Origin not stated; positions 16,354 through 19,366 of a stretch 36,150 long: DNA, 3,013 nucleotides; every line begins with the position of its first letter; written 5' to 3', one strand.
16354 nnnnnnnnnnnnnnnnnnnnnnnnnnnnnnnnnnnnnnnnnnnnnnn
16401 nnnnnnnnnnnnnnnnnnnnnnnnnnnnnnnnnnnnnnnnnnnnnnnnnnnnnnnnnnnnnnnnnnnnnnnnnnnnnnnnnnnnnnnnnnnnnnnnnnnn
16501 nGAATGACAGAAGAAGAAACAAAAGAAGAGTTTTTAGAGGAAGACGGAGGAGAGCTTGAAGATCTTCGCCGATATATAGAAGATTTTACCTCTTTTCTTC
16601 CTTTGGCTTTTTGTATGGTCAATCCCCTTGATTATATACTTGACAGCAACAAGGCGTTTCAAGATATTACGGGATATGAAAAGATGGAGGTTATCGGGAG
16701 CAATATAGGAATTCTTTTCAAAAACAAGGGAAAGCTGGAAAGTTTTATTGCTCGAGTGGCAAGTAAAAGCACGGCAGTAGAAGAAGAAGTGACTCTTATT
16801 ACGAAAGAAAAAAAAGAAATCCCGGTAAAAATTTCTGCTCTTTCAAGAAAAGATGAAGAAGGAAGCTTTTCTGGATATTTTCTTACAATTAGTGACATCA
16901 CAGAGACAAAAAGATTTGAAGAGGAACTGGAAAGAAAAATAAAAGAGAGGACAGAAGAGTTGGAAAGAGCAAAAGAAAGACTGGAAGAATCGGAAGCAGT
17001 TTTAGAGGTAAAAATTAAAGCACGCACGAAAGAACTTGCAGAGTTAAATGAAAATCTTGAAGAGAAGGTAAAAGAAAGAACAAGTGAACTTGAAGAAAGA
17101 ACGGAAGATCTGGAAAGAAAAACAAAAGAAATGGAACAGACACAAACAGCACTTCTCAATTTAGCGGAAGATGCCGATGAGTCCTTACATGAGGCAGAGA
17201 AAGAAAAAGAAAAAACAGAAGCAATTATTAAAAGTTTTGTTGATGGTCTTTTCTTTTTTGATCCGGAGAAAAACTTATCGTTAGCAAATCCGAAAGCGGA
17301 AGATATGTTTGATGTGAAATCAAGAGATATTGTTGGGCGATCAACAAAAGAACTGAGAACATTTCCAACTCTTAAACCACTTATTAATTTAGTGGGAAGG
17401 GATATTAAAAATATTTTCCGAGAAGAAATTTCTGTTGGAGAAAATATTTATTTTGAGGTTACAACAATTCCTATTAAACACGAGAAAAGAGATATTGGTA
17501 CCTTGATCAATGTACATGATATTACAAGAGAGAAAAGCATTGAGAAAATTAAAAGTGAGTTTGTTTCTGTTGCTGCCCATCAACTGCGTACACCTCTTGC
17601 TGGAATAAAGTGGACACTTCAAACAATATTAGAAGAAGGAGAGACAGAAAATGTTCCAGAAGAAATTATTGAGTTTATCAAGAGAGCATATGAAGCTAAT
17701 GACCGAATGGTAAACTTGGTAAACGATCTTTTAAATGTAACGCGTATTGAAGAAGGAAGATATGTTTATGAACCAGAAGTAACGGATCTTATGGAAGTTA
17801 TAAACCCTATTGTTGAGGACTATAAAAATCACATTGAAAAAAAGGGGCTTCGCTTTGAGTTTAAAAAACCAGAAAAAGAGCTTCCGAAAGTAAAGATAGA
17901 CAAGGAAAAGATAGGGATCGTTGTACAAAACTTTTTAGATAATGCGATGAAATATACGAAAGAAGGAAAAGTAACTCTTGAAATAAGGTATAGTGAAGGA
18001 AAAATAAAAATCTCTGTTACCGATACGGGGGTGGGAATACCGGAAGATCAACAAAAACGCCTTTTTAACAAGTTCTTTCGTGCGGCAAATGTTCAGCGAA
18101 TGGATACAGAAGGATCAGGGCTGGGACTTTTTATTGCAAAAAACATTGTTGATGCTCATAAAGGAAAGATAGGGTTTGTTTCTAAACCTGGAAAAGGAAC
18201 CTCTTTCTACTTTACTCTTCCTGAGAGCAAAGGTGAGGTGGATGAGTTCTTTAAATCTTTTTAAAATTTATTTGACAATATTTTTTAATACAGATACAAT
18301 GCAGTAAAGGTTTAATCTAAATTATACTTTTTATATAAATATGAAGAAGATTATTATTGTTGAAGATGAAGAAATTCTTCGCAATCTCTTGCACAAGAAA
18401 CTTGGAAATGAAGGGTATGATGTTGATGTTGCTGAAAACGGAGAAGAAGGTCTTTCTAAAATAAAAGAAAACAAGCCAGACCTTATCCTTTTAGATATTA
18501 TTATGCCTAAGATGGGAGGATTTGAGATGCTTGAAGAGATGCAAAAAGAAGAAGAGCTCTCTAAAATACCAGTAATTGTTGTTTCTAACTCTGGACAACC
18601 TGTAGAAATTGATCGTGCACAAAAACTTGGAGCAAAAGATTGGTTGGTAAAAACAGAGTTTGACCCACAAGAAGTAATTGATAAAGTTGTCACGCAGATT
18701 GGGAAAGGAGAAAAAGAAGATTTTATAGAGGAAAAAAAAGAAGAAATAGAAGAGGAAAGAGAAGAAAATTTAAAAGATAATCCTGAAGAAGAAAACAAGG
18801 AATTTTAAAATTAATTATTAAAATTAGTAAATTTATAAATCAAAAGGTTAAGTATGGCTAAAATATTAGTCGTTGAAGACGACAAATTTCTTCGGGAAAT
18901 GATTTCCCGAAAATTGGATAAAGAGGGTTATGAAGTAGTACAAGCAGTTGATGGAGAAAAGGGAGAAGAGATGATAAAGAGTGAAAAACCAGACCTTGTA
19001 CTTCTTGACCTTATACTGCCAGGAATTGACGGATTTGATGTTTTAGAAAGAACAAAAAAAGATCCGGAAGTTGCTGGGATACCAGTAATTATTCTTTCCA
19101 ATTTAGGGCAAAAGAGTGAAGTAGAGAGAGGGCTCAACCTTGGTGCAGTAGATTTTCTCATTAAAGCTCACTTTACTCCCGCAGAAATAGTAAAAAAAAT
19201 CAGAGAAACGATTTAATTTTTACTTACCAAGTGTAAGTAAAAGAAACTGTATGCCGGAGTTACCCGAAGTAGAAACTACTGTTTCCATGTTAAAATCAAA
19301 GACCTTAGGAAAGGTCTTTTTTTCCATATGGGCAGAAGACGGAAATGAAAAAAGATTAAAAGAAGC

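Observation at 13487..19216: Four tandem V4R/DUF2378-like sensor paralogs coupled to a soluble PAS protein, a membrane-less PAS histidine kinase and two receiver-only regulators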

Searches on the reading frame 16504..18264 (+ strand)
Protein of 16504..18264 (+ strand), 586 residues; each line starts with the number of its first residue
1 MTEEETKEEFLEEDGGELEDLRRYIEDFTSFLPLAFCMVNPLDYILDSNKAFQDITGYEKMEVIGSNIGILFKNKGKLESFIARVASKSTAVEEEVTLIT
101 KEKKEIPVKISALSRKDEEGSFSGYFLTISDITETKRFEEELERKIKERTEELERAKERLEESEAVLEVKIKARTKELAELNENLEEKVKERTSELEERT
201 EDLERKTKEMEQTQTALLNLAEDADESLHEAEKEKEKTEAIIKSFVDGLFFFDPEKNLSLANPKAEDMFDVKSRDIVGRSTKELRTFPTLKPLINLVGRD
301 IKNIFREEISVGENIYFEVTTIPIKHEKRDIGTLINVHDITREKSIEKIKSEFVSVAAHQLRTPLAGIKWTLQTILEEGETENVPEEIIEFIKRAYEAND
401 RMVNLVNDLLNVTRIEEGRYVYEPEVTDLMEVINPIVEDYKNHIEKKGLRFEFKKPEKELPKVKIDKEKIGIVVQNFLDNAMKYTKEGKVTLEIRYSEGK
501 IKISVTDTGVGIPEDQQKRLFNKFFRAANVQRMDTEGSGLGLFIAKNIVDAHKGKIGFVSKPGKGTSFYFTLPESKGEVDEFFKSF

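Call 3: search_protein_families(library=pfam, proteins=[window:16504-18264:+], max_evalue=1)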
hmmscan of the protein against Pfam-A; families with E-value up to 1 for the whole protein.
window:16504-18264:+ (586 aa): 18 families
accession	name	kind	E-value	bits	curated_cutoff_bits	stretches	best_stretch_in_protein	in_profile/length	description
PF02518.31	HATPase_c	-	2.6e-29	102.4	26.4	1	466-575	2-110/111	Histidine kinase-, DNA gyrase B-, and HSP90-like ATPase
PF13426.13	PAS_9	-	1.7e-20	73.6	27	2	34-134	2-103/103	PAS domain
PF00989.32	PAS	-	4.5e-16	59.3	22.6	2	20-132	2-113/113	PAS fold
PF08448.16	PAS_4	-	1.3e-15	58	23.1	2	32-137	4-110/110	PAS fold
PF00512.31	HisKA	-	3.9e-15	56.1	26.9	1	350-418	2-66/66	His Kinase A (phospho-acceptor) domain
PF13188.13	PAS_8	-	3.4e-07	30.4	21.8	2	237-295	2-55/65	PAS domain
PF13581.12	HATPase_c_2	-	7.6e-06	26.4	27.4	1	469-552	31-112/127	Histidine kinase-like ATPase domain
PF02601.20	Exonuc_VII_L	-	0.00039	20.5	35.9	1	135-237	153-257/315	Exonuclease VII, large subunit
PF12860.13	PAS_7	-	0.0074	16.9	27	1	244-288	3-48/115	PAS fold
PF14501.12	HATPase_c_5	-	0.0077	16.6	22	1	469-557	5-87/102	GHKL domain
PF14362.11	DUF4407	-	0.0093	15.7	31.3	1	128-241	95-224/297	Domain of unknown function (DUF4407)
PF13589.12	HATPase_c_3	-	0.013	16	25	1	473-545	6-80/137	Histidine kinase-, DNA gyrase B-, and HSP90-like ATPase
PF08447.18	PAS_3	-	0.14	12.9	25.6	1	47-121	3-81/89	PAS fold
PF01496.24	V_ATPase_I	-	0.35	9.2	30.7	1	134-237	28-128/815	V-type ATPase 116kDa subunit family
PF06785.16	UPF0242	-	0.5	10.8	33.5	1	102-220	66-176/194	Uncharacterised protein family (UPF0242) N-terminus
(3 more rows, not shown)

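Call 4: search_protein_families(library=ncbifam, proteins=[window:16504-18264:+], max_evalue=1)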
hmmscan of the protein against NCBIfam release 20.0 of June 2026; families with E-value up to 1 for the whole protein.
window:16504-18264:+ (586 aa): 112 families (the best 25 are shown)
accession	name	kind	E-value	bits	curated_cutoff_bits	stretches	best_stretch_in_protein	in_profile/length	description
NF046044.1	PnpS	equivalog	1.6e-82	277.6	400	2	188-573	7-390/390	two-component system histidine kinase PnpS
NF033092.0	HK_WalK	equivalog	2.3e-70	237.8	725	1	208-573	230-593/594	cell wall metabolism sensor histidine kinase WalK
TIGR02966.1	phoR_proteo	equivalog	1e-60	205.5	334.2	2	233-571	3-332/333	phosphate regulon sensor histidine kinase PhoR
NF047874.1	MASE3_PAS_HK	subfamily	3.8e-57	194.5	560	2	207-576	236-627/655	MASE3 domain-containing sensor histidine kinase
NF008468.0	PRK11360.1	equivalog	1.9e-54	185.1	646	2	167-578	202-612/616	two-component system sensor histidine kinase AtoS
NF045911.1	TCSHisKinNblS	equivalog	1.6e-53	182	1000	1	222-573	252-619/621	two-component system sensor histidine kinase NblS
TIGR02956.1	TMAO_torS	equivalog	2.1e-46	158.5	676.5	1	347-579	461-687/967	TMAO reductase system sensor histidine kinase/response regulator TorS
NF008302.0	PRK11091.1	equivalog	2.4e-45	155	838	2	151-573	78-504/779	aerobic respiration two-component sensor histidine kinase ArcB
NF006800.0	PRK09303.1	equivalog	4.3e-45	154.3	342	1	349-574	150-377/383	histidine kinase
NF033093.1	HK_VicK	exception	1.1e-44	152.8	680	1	183-579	42-440/448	cell wall metabolism sensor histidine kinase VicK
NF041735.1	hist_kin_RppB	equivalog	1.7e-44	152.3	400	1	352-573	218-438/438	two-component system sensor histidine kinase RppB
NF040691.1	MtrAB_MtrB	equivalog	3.4e-43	148.4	450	1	338-578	259-496/507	MtrAB system histidine kinase MtrB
NF053855.1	HisKinPhoRBctds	equivalog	2.4e-39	135.2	500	1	200-573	209-582/583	two-component system sensor histidine kinase PhoR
NF011874.0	PRK15347.1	equivalog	2.6e-39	135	852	2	347-575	395-615/921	two component system sensor kinase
NF033091.0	HK_VanS_ACDEFG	equivalog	1.8e-37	129.1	400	1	338-562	62-283/293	vancomycin resistance histidine kinase VanS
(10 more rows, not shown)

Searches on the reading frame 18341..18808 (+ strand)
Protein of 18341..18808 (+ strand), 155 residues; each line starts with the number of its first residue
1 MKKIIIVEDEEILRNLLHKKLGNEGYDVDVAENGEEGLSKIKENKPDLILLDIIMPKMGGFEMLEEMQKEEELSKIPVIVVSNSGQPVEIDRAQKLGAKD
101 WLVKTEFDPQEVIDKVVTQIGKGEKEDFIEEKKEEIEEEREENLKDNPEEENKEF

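Call 3: search_protein_families(library=pfam, proteins=[window:18341-18808:+], max_evalue=1)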
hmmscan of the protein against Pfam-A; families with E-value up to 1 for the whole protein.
window:18341-18808:+ (155 aa): 2 families
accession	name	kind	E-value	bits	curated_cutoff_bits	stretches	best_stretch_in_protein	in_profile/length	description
PF00072.30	Response_reg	-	8.2e-27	94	30.2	1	4-116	1-110/111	Response regulator receiver domain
PF02310.24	B12-binding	-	0.00067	19.9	32.1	1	19-95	22-101/121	B12 binding domain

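Call 4: search_protein_families(library=ncbifam, proteins=[window:18341-18808:+], max_evalue=1)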
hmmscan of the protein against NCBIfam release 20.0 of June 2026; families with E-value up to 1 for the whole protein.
window:18341-18808:+ (155 aa): 103 families (the best 25 are shown)
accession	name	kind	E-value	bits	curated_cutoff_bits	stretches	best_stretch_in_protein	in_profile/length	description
NF007969.0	PRK10693.1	equivalog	1e-25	90.5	329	1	2-149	8-151/337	two-component system response regulator RssB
TIGR02154.1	PhoB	equivalog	2.5e-23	82.6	296.2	1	2-124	3-124/226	phosphate regulon transcriptional regulator PhoB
NF045944.1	ResRegRpaBCyano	equivalog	8.4e-22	77.7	330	1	5-129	1-121/229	response regulator transcription factor RpaB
NF007135.0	PRK09581.1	equivalog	1e-21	77.3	474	1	2-104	3-105/457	PleD family two-component system response regulator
NF040534.1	resp_reg_YycF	equivalog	2e-21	76.3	340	1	2-138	1-132/231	response regulator YycF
NF041733.1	resp_reg_CseB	equivalog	2.3e-21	76.2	350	1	3-140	2-135/228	two-component system response regulator CseB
NF053854.1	RespRegPhoBBctds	equivalog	3.2e-21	75.7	270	1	4-133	1-128/225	two-component system response regulator PhoB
NF045717.1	DVU0259_DivK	exception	3.6e-20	72.3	160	1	2-120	3-116/117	DVU0259 family response regulator domain-containing protein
TIGR02875.1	spore_0_A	equivalog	1.7e-19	70.1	200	1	3-137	4-138/262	sporulation transcription factor Spo0A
NF045505.1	RR_RssB_Pseudo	equivalog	4.9e-19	68.7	700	1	3-106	7-108/394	two-component system response regulator RssB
NF040689.1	MtrAB_MtrA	equivalog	7.5e-19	67.9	300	1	4-127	1-120/219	MtrAB system response regulator MtrA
NF033117.2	vanR_ACDEGLN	exception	8.3e-19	68.1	350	1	4-137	1-130/226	VanR-ABDEGLN family response regulator transcription factor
TIGR01387.1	cztR_silR_copR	subfamily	9.1e-19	68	279.2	1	4-125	1-119/218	heavy metal response regulator transcription factor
NF008199.0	PRK10955.1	equivalog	2.4e-18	66.9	341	1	1-128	1-123/232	envelope stress response regulator transcription factor CpxR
NF008296.0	PRK11083.1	equivalog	2.8e-18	66.2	273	1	2-125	4-123/228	two-component system response regulator CreB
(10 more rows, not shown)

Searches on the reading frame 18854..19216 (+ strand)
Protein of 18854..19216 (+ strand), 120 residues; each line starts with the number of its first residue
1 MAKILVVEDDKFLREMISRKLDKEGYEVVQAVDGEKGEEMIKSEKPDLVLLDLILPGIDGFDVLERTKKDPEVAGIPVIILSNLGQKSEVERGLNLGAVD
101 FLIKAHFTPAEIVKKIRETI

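Call 3: search_protein_families(library=pfam, proteins=[window:18854-19216:+], max_evalue=1)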
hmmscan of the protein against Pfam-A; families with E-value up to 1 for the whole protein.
window:18854-19216:+ (120 aa): 1 family
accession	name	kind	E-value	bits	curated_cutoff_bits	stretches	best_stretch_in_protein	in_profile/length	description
PF00072.30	Response_reg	-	1.7e-25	89.7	30.2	1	4-117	1-111/111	Response regulator receiver domain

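Call 4: search_protein_families(library=ncbifam, proteins=[window:18854-19216:+], max_evalue=1)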
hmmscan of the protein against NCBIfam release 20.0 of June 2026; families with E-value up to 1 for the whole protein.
window:18854-19216:+ (120 aa): 105 families (the best 25 are shown)
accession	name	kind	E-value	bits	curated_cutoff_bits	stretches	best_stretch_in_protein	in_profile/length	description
TIGR02154.1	PhoB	equivalog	9.1e-28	97.1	296.2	1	2-118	3-118/226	phosphate regulon transcriptional regulator PhoB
NF007135.0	PRK09581.1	equivalog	4e-26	91.9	474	1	1-104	2-105/457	PleD family two-component system response regulator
NF040689.1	MtrAB_MtrA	equivalog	5.5e-25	88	300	1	4-118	1-111/219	MtrAB system response regulator MtrA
NF045944.1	ResRegRpaBCyano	equivalog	8.9e-24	84.1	330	1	5-117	1-109/229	response regulator transcription factor RpaB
NF041733.1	resp_reg_CseB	equivalog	4.7e-23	81.7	350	1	3-118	2-113/228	two-component system response regulator CseB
NF007005.1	PRK09468.1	equivalog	4.5e-22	78.6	331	1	2-117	4-116/237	osmolarity response regulator transcription factor OmpR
NF040534.1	resp_reg_YycF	equivalog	1.2e-21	77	340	1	3-117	2-112/231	response regulator YycF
NF045505.1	RR_RssB_Pseudo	equivalog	1e-20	74.2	700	1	2-105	6-107/394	two-component system response regulator RssB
NF033120.0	vanR_FM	exception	2.3e-20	73.2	460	1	3-117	5-115/231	vancomycin resistance response regulator transcription factor, VanR-F/VanR-M family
NF007546.0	PRK10161.1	equivalog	5.9e-20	71.8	471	1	3-117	4-117/229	phosphate response regulator transcription factor PhoB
NF012227.0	AdeR_RR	equivalog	9e-20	71.1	340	1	3-117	13-123/239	efflux system response regulator transcription factor AdeR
NF045717.1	DVU0259_DivK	exception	4.2e-19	68.8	160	1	2-120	3-116/117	DVU0259 family response regulator domain-containing protein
NF033117.2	vanR_ACDEGLN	exception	6.3e-19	68.4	350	1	4-117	1-110/226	VanR-ABDEGLN family response regulator transcription factor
NF053854.1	RespRegPhoBBctds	equivalog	8.7e-19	67.8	270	1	4-117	1-112/225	two-component system response regulator PhoB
TIGR01387.1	cztR_silR_copR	subfamily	1.5e-18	67.3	279.2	1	4-119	1-113/218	heavy metal response regulator transcription factor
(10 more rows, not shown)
